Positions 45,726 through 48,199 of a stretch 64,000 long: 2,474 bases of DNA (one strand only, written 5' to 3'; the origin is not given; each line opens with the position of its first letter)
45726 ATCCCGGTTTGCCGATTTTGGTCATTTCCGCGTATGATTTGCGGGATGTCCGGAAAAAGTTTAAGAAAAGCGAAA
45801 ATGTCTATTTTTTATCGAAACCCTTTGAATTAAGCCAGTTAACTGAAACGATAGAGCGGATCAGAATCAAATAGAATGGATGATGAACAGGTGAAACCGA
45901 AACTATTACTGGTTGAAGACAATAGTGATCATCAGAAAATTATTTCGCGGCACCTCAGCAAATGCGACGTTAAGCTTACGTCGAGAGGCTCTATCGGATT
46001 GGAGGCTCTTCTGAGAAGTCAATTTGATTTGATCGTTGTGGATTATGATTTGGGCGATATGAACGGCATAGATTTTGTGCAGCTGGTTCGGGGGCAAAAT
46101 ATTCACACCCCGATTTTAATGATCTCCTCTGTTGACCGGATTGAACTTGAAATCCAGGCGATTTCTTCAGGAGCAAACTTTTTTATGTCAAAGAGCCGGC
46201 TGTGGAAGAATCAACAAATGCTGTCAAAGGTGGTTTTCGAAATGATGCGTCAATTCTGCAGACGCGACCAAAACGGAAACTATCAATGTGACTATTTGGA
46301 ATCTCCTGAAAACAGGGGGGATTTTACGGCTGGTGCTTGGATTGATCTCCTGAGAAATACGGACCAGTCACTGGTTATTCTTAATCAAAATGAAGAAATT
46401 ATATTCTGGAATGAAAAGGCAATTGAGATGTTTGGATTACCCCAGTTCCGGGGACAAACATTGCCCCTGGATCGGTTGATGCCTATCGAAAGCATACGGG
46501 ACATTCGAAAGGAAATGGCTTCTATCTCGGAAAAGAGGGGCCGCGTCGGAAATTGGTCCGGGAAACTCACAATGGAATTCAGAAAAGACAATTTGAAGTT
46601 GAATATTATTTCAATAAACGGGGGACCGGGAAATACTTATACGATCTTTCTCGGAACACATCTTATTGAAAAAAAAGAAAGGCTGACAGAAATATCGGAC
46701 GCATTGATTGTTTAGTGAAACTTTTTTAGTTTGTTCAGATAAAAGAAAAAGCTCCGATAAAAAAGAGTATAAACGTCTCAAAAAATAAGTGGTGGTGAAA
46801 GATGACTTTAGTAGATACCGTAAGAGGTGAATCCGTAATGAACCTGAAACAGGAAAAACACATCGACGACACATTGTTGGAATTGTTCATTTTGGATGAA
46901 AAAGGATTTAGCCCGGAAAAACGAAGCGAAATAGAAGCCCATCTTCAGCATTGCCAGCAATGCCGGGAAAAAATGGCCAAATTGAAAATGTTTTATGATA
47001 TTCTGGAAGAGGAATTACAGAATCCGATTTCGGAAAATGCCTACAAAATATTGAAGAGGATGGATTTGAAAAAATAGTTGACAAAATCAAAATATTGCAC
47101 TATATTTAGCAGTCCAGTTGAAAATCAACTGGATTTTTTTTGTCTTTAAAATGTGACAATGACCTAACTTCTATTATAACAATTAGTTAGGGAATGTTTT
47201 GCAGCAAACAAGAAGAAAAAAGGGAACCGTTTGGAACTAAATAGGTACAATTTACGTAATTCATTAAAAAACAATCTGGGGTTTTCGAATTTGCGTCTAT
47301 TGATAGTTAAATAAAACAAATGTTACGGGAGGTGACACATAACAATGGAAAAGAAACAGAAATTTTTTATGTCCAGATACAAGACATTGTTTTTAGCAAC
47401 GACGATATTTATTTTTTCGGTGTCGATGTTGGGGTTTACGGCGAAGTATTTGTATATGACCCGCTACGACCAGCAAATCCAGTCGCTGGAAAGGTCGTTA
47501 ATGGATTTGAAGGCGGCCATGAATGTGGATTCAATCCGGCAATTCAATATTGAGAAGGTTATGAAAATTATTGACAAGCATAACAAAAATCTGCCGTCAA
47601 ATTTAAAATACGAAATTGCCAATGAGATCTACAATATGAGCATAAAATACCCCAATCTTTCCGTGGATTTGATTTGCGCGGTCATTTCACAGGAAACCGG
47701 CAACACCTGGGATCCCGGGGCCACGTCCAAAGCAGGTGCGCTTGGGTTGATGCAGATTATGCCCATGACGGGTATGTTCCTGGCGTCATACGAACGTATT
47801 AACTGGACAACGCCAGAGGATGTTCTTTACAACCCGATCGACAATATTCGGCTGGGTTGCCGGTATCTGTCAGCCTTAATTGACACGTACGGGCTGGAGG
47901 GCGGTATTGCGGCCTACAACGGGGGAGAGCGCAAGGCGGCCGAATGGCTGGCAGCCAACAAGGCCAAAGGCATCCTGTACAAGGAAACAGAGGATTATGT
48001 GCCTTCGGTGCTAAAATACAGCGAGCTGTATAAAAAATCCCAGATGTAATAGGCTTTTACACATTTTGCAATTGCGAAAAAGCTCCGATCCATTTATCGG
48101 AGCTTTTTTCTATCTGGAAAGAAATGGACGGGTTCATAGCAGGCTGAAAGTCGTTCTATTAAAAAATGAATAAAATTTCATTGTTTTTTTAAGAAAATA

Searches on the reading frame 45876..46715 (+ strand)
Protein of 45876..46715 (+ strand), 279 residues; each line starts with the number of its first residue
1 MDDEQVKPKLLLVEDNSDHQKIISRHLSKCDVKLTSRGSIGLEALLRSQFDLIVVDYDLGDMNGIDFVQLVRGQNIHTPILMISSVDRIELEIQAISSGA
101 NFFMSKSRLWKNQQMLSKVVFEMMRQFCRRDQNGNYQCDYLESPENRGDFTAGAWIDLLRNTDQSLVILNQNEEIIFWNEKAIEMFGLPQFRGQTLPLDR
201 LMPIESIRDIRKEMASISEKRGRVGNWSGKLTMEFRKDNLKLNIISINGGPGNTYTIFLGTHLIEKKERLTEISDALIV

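Call 7: search_protein_families(library=pfam, proteins=[window:45876-46715:+], max_evalue=0.00001)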
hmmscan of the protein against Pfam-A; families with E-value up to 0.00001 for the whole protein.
window:45876-46715:+ (279 aa): 1 family
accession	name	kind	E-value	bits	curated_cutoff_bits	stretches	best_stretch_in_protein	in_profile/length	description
PF00072.30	Response_reg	-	7.3e-16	58.8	30.2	1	11-107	2-100/111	Response regulator receiver domain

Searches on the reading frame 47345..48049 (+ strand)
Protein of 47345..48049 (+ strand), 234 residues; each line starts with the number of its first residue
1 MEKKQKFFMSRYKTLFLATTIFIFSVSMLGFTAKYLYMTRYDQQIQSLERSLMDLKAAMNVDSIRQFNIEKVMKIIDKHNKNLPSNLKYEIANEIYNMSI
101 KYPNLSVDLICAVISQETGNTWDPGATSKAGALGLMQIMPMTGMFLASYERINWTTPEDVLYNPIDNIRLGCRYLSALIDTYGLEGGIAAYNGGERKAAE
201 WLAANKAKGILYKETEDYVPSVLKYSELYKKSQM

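Call 74: search_protein_families(library=pfam, proteins=[window:47345-48049:+], max_evalue=0.00001)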
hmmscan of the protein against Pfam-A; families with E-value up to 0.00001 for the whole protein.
window:47345-48049:+ (234 aa): 1 family
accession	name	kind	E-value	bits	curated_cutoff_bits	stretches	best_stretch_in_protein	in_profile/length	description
PF01464.25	SLT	-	6.4e-21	74.5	21.3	1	101-209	8-112/117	Transglycosylase SLT domain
